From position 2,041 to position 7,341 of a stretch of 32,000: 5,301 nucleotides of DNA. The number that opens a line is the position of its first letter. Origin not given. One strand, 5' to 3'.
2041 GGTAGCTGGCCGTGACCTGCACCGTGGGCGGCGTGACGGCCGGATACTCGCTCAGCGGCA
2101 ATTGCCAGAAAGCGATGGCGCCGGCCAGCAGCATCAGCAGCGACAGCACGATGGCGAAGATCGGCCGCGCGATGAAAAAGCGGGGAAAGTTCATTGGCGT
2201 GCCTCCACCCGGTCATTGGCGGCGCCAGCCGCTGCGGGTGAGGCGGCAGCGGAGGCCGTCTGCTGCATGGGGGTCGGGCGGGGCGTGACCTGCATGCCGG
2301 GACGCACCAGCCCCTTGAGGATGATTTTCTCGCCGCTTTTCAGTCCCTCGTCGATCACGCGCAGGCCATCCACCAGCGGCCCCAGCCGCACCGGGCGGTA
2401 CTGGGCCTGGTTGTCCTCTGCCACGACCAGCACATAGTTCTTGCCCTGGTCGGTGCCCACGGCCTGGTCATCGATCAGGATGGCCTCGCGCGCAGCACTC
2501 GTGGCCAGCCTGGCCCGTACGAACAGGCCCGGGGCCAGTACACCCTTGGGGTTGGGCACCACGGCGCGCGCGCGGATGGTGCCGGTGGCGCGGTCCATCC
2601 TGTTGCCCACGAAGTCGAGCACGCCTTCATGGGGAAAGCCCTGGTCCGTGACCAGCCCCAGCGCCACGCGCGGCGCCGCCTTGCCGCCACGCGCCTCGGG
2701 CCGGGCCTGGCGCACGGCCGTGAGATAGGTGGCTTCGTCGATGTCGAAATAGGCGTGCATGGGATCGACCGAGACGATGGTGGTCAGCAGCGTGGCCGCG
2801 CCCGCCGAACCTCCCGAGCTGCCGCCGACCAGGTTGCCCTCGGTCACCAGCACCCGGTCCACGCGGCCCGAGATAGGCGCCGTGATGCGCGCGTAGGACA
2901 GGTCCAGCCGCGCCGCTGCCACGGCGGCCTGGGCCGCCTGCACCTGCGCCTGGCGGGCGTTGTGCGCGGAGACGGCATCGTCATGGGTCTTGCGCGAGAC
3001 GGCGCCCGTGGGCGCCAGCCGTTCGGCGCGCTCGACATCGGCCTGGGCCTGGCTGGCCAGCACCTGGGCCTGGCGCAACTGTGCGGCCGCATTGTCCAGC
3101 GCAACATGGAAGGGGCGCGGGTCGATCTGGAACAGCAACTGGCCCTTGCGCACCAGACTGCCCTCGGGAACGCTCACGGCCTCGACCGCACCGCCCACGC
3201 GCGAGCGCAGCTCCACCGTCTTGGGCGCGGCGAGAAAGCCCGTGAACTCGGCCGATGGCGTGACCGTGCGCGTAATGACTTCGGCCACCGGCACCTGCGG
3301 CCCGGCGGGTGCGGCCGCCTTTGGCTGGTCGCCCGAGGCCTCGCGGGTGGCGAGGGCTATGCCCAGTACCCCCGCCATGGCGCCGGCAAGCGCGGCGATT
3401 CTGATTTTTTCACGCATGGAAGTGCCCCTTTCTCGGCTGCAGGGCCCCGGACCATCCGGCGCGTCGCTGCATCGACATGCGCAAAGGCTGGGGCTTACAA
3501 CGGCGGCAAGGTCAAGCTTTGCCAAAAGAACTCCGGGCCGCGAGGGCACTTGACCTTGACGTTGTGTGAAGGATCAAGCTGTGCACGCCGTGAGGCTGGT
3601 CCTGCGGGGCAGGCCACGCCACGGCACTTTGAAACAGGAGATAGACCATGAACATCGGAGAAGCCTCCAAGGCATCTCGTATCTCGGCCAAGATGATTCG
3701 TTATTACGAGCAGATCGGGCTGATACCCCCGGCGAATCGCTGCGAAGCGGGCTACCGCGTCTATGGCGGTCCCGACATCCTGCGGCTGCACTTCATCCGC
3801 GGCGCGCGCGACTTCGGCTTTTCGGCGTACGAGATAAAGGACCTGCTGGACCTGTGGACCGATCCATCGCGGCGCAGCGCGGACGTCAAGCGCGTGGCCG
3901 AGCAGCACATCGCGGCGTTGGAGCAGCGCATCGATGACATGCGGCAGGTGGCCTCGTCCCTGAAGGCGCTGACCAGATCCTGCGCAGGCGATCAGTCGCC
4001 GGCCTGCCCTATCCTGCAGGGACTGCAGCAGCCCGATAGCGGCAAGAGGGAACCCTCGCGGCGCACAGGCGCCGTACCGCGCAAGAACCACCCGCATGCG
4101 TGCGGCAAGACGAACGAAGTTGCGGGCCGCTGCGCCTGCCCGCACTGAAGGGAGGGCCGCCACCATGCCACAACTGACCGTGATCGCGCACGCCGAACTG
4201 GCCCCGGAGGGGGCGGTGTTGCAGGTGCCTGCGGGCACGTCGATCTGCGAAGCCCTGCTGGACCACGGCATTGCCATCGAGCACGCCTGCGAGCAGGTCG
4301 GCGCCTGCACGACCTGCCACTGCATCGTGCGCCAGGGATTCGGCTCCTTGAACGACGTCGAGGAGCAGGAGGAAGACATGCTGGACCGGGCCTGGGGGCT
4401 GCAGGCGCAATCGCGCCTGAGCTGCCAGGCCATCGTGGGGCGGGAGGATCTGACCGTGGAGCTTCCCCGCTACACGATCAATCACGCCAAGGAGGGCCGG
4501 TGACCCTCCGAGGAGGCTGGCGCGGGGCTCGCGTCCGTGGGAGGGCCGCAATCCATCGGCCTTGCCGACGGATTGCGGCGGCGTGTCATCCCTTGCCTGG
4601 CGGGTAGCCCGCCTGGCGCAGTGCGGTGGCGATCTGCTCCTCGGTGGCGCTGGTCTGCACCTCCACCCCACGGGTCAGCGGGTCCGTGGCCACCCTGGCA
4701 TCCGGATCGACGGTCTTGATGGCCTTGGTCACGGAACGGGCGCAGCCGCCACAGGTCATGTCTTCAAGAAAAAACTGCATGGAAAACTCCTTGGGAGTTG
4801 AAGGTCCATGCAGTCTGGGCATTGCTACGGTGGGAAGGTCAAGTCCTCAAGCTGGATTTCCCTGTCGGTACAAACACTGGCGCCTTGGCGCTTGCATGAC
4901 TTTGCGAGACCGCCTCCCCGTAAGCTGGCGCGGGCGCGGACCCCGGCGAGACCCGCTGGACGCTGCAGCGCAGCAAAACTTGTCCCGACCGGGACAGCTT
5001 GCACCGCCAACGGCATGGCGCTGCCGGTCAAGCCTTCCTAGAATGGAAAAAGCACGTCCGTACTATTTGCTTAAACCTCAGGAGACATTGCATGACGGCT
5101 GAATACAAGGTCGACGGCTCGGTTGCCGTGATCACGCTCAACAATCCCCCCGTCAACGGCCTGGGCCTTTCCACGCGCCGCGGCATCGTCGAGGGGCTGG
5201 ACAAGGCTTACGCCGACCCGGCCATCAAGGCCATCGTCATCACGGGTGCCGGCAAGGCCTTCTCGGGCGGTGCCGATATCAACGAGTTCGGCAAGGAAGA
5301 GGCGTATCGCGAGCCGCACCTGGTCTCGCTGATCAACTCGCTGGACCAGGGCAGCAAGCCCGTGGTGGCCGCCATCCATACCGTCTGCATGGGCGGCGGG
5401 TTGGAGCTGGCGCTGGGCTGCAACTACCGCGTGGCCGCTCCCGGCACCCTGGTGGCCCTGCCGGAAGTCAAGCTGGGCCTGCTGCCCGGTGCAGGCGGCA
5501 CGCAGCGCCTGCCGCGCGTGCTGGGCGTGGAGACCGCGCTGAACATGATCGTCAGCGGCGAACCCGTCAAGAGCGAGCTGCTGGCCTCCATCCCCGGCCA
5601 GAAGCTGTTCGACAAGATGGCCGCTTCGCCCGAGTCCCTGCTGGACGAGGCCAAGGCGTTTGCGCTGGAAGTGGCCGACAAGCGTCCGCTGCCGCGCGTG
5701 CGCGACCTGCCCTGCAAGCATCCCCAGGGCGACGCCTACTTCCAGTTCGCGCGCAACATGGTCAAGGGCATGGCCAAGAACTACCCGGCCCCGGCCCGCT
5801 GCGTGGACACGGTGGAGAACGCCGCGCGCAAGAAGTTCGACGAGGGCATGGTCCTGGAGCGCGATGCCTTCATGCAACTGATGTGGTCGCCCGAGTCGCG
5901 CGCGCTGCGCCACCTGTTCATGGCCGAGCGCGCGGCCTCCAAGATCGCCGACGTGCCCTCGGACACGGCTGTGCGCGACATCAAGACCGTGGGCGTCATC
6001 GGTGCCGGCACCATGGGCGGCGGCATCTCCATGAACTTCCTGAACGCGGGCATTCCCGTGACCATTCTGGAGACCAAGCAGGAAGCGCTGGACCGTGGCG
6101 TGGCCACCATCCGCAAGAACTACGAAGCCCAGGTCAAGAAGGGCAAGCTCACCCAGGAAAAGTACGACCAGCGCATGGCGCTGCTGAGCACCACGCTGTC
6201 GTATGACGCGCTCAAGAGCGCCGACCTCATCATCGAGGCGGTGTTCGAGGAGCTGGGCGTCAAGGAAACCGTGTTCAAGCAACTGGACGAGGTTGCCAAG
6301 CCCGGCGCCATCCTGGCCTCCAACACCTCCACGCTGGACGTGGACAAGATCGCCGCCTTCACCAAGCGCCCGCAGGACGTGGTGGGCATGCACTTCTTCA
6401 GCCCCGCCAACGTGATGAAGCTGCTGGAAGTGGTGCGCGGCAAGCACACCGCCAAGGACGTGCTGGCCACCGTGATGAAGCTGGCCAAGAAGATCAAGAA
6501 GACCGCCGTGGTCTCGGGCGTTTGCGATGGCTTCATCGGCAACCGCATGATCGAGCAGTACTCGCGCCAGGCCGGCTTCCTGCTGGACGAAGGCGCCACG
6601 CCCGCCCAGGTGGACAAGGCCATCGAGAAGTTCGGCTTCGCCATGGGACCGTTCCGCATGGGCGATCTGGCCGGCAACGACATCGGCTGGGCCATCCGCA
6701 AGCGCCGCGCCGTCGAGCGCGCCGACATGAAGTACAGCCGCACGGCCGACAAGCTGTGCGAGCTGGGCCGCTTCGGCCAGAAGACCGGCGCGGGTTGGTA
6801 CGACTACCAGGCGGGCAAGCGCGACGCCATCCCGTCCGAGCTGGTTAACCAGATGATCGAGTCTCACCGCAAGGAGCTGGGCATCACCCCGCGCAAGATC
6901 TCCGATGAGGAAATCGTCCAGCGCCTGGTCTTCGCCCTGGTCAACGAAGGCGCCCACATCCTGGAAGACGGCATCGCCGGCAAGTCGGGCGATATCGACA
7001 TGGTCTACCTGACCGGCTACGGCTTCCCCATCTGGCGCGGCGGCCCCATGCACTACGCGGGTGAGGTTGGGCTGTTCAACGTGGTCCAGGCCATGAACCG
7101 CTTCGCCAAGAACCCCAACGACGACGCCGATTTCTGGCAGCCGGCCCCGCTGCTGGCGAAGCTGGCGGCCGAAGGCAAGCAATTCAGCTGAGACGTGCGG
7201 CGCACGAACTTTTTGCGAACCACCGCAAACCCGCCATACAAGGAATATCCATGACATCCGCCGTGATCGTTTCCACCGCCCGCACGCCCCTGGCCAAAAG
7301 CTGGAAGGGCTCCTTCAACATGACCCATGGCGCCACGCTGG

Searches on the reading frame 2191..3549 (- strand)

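Call 79: search_protein_families(library=pfam, max_evalue=0.00001, proteins=[window:2191-3549:-])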
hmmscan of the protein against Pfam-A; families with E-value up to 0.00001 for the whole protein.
window:2191-3549:- (452 aa): 3 families
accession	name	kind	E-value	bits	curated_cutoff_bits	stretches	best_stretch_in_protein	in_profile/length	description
PF16576.10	HlyD_D23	-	9.3e-12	45.1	30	1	111-344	19-214/214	Barrel-sandwich domain of CusB or HlyD membrane-fusion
PF13533.13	Biotin_lipoyl_2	-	6e-10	39.1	29.8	1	112-143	1-32/32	Biotin-lipoyl like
PF13437.12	HlyD_3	-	4.4e-07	31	22.2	0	222-341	2-106/106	HlyD family secretion protein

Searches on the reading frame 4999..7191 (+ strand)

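Call 79: search_protein_families(library=pfam, max_evalue=0.00001, proteins=[window:4999-7191:+])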
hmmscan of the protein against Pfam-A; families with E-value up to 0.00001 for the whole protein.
window:4999-7191:+ (730 aa): 5 families
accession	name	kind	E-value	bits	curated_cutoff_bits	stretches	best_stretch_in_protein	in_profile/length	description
PF02737.24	3HCDH_N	-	2e-63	214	22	1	330-506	1-177/180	3-hydroxyacyl-CoA dehydrogenase, NAD binding domain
PF00378.25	ECH_1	-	4.4e-34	118.4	27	1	40-195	4-164/251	Enoyl-CoA hydratase/isomerase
PF00725.27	3HCDH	-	6.7e-33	113.5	22.1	1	511-603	1-97/97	3-hydroxyacyl-CoA dehydrogenase, C-terminal domain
PF16113.10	ECH_2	-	5.4e-24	85.8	27.2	1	43-191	2-158/335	Enoyl-CoA hydratase/isomerase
PF03446.21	NAD_binding_2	-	1.8e-06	28.5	21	1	330-449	1-98/161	NAD binding domain of 6-phosphogluconate dehydrogenase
